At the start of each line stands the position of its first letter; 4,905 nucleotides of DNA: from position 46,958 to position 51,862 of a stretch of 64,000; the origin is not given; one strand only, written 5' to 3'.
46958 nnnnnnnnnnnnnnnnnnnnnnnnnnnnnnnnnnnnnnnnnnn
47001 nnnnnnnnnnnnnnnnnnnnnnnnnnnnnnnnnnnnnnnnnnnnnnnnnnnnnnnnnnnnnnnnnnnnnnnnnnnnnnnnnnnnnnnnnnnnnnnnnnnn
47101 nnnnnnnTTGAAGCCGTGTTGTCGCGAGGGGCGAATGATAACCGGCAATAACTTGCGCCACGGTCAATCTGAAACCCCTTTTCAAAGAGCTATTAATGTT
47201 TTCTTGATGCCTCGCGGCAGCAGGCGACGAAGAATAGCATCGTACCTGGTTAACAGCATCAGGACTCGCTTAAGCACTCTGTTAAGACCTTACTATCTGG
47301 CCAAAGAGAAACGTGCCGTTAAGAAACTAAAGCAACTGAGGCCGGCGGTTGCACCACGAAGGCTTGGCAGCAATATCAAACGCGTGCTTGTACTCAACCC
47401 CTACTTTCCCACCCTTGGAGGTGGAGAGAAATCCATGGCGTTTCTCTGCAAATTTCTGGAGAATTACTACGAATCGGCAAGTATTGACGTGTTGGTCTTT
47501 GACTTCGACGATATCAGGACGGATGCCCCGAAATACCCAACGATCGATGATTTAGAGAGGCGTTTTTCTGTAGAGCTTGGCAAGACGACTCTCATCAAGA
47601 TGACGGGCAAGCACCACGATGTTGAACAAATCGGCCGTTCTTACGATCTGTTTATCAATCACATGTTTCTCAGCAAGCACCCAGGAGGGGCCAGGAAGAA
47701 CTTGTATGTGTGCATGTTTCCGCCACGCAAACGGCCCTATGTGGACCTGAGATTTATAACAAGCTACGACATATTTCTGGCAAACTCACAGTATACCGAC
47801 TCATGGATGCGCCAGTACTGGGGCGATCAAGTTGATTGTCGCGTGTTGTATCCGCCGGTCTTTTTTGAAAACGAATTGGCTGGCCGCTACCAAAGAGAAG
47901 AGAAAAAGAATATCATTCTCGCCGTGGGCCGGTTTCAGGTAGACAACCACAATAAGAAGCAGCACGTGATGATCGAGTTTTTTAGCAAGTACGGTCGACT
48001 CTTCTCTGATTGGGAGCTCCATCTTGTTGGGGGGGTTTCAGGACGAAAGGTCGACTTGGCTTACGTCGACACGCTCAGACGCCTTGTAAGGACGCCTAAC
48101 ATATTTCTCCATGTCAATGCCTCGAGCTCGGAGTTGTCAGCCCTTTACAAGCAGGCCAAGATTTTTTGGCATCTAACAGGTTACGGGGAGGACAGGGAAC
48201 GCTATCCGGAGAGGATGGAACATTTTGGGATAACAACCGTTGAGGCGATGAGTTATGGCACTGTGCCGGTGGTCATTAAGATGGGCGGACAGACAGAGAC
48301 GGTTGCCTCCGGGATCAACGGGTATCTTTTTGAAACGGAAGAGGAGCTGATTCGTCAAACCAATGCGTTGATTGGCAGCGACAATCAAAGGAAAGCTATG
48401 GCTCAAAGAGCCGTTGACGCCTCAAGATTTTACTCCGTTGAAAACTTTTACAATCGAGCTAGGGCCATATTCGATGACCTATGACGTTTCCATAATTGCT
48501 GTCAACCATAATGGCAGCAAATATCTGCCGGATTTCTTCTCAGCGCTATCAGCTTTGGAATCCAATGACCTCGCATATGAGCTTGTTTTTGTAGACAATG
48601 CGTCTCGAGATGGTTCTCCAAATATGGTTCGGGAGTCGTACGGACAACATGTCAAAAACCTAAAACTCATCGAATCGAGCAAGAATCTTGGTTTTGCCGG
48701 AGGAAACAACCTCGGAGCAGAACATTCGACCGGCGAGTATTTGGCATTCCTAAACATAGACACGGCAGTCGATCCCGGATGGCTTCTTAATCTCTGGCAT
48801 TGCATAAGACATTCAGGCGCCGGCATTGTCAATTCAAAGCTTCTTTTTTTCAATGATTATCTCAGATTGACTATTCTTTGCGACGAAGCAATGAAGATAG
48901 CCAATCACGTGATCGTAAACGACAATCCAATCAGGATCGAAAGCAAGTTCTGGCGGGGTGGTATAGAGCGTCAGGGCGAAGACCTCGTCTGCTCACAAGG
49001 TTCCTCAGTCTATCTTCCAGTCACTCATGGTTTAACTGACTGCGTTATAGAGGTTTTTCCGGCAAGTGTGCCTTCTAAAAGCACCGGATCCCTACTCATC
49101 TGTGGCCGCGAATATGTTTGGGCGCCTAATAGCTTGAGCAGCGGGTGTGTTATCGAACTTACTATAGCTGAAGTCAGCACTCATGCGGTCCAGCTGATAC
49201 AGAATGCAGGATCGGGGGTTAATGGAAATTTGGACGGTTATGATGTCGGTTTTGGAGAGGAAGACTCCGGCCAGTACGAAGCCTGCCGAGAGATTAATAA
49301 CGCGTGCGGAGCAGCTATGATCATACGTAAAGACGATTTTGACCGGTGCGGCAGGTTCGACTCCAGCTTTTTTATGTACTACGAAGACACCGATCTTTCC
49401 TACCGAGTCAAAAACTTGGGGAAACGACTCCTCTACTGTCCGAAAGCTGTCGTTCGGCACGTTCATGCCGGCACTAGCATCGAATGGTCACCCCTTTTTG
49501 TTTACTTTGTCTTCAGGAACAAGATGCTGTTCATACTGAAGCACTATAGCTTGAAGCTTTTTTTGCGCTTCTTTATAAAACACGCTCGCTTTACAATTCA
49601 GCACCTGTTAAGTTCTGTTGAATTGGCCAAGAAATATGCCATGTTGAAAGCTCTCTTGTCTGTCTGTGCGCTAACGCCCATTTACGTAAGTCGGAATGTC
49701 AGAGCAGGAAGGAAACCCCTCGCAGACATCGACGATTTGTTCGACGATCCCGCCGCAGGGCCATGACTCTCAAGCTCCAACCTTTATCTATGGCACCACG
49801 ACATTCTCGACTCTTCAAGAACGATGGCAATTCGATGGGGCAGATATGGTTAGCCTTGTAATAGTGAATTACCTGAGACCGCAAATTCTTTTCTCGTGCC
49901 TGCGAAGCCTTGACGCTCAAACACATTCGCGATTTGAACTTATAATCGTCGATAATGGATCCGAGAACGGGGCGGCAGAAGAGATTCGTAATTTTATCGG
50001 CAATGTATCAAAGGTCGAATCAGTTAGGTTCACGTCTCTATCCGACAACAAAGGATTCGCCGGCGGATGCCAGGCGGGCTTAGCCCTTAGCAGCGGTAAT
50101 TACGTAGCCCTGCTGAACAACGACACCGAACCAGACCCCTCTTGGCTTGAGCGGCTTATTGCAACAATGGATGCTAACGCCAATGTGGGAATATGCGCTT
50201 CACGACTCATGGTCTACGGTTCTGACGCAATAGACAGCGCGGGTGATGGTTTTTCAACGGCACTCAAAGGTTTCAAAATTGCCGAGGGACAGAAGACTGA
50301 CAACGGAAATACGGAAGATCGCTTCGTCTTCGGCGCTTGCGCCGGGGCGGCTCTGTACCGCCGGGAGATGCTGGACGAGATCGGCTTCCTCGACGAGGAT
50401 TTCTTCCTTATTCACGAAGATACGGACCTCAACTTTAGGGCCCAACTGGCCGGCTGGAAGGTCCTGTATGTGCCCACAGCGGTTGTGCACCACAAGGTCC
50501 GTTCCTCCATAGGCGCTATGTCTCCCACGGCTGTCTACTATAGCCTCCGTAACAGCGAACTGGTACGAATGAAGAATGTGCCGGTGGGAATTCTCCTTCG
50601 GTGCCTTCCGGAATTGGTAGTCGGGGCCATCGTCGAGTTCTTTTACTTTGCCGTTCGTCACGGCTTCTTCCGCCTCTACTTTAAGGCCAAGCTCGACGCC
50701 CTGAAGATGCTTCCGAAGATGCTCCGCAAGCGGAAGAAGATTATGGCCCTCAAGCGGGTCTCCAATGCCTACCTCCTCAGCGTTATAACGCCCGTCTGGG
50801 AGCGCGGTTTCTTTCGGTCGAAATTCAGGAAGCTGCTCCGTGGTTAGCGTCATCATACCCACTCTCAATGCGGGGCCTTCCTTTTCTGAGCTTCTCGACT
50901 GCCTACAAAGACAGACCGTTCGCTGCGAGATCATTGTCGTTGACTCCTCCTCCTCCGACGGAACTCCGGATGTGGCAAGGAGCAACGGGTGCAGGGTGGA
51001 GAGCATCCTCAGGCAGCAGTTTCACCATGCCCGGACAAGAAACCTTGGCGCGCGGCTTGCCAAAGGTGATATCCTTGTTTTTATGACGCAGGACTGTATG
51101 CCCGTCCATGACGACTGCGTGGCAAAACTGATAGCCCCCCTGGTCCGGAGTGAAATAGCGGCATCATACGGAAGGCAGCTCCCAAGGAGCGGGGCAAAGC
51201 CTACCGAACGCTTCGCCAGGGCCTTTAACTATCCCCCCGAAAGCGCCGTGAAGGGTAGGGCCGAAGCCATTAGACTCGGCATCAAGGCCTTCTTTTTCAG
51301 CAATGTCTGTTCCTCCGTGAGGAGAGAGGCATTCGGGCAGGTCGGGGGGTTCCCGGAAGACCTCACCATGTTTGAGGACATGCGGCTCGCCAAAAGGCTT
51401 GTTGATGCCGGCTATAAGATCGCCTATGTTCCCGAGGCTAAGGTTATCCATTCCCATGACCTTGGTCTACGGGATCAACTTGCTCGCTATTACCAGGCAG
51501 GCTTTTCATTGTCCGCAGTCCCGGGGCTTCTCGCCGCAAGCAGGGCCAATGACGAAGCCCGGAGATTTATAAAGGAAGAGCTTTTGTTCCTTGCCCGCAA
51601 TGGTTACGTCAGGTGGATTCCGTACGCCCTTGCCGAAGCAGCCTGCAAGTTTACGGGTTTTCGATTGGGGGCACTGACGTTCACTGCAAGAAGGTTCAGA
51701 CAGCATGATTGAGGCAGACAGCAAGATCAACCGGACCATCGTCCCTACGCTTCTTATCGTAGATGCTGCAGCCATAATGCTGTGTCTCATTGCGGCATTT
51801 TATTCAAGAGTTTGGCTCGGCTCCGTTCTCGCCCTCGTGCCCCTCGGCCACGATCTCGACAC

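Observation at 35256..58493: Type IV pilus locus split by a 12.6-kb Wzm/Wzt glycan-assembly module: candidate dedicated pilus glycosylation system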

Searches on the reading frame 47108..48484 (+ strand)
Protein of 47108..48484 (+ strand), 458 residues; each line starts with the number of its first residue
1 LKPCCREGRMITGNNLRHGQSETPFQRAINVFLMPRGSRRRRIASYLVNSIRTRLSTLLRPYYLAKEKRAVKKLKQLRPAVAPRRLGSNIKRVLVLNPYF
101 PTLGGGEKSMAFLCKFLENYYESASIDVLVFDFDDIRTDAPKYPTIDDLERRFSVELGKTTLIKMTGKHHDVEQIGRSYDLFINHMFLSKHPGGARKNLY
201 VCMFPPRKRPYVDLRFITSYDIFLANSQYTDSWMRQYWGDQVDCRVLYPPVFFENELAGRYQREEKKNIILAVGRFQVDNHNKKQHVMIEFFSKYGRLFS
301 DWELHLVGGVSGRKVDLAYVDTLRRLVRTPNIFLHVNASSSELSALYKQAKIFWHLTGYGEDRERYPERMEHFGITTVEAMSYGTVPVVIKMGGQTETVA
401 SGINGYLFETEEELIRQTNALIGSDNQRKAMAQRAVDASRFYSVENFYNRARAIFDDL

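Call 4: search_protein_families(library=pfam, proteins=[window:47108-48484:+], max_evalue=0.01)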
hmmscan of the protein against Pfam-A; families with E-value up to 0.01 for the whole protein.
window:47108-48484:+ (458 aa): 3 families
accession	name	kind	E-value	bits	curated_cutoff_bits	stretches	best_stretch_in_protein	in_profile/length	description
PF00534.26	Glycos_transf_1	-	1.5e-22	80.4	26.4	1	260-435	8-169/172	Glycosyl transferases group 1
PF13692.12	Glyco_trans_1_4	-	2.2e-13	51.1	27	1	268-422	2-140/142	Glycosyl transferases group 1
PF13524.12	Glyco_trans_1_2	-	0.00037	20.9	25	1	331-438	28-126/144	Glycosyl transferase-like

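Call 10: search_protein_families(library=ncbifam, proteins=[window:47108-48484:+], max_evalue=0.001)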
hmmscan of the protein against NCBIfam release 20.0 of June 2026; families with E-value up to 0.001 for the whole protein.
window:47108-48484:+ (458 aa): 16 families
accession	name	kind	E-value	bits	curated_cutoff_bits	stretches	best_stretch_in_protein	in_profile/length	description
NF007396.0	PRK09922.1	equivalog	2.4e-09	36.5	385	1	370-455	269-356/361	lipopolysaccharide 1,6-galactosyltransferase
NF001904.0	PRK00654.2-3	equivalog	1.2e-08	34.1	577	1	366-415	377-426/475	glycogen synthase GlgA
TIGR03999.1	thiol_BshA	equivalog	5.5e-07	28.8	273.7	1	368-450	280-365/375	N-acetyl-alpha-D-glucosaminyl L-malate synthase BshA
TIGR02095.1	glgA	subfamily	9.5e-07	27.8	328.45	1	366-412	374-427/477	glycogen/starch synthase, ADP-glucose type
TIGR03449.1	mycothiol_MshA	equivalog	9.8e-07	28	462.5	1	265-449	218-394/406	D-inositol-3-phosphate glycosyltransferase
NF001901.0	PRK00654.1-5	equivalog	4.2e-06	25.5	649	1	366-436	396-471/502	glycogen synthase GlgA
NF001899.0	PRK00654.1-2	equivalog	7.6e-06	24.6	459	1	361-401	366-406/478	glycogen synthase GlgA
NF038229.1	Glyco4_Geo_Pelo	equivalog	1e-05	24.8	400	1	376-437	253-314/338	GPMC system family 4 glycosyltransferase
NF001905.0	PRK00654.2-4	subfamily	3.7e-05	22.5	560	1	355-400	370-415/489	glycogen synthase GlgA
NF001902.0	PRK00654.2-1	equivalog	4.2e-05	22.3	845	1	262-400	295-417/492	glycogen synthase GlgA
NF010698.0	PRK14098.1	equivalog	5.8e-05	21.9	754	1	342-401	363-422/489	starch synthase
NF041876.1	EPS_EpsE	equivalog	7.5e-05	22.1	400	1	370-435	305-372/389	exopolysaccharide biosynthesis GT4 family glycosyltransferase EpsE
NF001900.0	PRK00654.1-3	equivalog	8.2e-05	21.2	509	1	360-400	347-387/481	glycogen synthase GlgA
TIGR02149.1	glgA_Coryne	subfamily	0.00035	19.8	302.4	1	368-416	291-339/391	glycogen synthase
NF010699.0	PRK14099.1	equivalog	0.00045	18.8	762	1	355-400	364-409/485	glycogen synthase GlgA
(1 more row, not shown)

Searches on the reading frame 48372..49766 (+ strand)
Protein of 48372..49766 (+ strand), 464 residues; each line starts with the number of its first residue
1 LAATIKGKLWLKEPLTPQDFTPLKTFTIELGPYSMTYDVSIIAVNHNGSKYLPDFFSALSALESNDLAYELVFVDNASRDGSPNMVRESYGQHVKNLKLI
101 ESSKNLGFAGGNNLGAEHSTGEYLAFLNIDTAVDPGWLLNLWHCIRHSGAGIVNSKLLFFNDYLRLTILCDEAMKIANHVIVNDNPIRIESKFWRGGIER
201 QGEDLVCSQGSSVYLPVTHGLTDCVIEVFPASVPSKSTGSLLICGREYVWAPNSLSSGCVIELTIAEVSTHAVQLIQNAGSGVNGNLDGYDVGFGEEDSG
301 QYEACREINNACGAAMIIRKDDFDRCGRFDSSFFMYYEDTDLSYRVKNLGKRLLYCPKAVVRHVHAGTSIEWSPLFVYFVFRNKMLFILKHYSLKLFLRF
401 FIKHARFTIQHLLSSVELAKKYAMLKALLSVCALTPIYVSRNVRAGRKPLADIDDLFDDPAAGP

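Call 4: search_protein_families(library=pfam, proteins=[window:48372-49766:+], max_evalue=0.01)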
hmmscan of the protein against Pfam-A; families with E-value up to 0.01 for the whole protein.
window:48372-49766:+ (464 aa): 5 families
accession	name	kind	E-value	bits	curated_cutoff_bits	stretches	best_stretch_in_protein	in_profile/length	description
PF00535.33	Glycos_transf_2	-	9.5e-19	68.4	23.3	1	40-157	1-115/168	Glycosyl transferase family 2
PF13641.12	Glyco_tranf_2_3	-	6.6e-07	30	27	1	311-366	157-214/230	Glycosyltransferase like family 2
PF10111.15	Glyco_tranf_2_2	-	1.7e-05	24.9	27.3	0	45-131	8-92/276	Glycosyltransferase like family 2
PF13506.12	Glyco_transf_21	-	0.0055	16.6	21.7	0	304-364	93-155/174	Glycosyl transferase family 21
PF13632.12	Glyco_trans_2_3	-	0.0056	16.9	27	0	313-368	74-128/198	Glycosyl transferase family group 2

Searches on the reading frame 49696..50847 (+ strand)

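Call 4: search_protein_families(library=pfam, proteins=[window:49696-50847:+], max_evalue=0.01)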
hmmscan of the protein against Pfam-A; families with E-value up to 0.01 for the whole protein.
window:49696-50847:+ (383 aa): 4 families
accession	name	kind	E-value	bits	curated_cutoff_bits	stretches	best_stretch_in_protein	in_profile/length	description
PF00535.33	Glycos_transf_2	-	3.2e-27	95.9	23.3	1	53-230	1-168/168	Glycosyl transferase family 2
PF13641.12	Glyco_tranf_2_3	-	1.4e-14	55.1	27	1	52-272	3-217/230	Glycosyltransferase like family 2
PF13632.12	Glyco_trans_2_3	-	1.8e-10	41.4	27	1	136-274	1-131/198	Glycosyl transferase family group 2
PF10111.15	Glyco_tranf_2_2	-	0.0014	18.6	27.3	1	75-264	25-214/276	Glycosyltransferase like family 2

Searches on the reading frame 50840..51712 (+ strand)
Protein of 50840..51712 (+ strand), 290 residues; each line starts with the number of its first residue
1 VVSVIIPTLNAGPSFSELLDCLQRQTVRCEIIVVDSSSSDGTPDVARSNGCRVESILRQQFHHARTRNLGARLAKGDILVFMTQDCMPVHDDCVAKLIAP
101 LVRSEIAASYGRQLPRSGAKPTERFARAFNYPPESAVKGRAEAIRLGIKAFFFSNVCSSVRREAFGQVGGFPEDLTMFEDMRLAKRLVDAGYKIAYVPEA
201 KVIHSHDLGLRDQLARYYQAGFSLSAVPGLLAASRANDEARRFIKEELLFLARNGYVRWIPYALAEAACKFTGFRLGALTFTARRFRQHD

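Call 4: search_protein_families(library=pfam, proteins=[window:50840-51712:+], max_evalue=0.01)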
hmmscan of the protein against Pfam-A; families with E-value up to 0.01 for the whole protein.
window:50840-51712:+ (290 aa): 5 families
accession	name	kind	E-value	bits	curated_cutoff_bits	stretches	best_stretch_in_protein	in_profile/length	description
PF00535.33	Glycos_transf_2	-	1.7e-21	77.3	23.3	1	3-167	1-166/168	Glycosyl transferase family 2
PF13641.12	Glyco_tranf_2_3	-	3.2e-08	34.3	27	1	2-206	3-213/230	Glycosyltransferase like family 2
PF10111.15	Glyco_tranf_2_2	-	3.2e-08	33.8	27.3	1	26-198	24-210/276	Glycosyltransferase like family 2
PF13632.12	Glyco_trans_2_3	-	8.1e-08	32.7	27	1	89-262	11-182/198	Glycosyl transferase family group 2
PF02709.20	Glyco_transf_7C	-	0.0033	17.5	23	1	158-199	24-67/78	N-terminal domain of galactosyltransferase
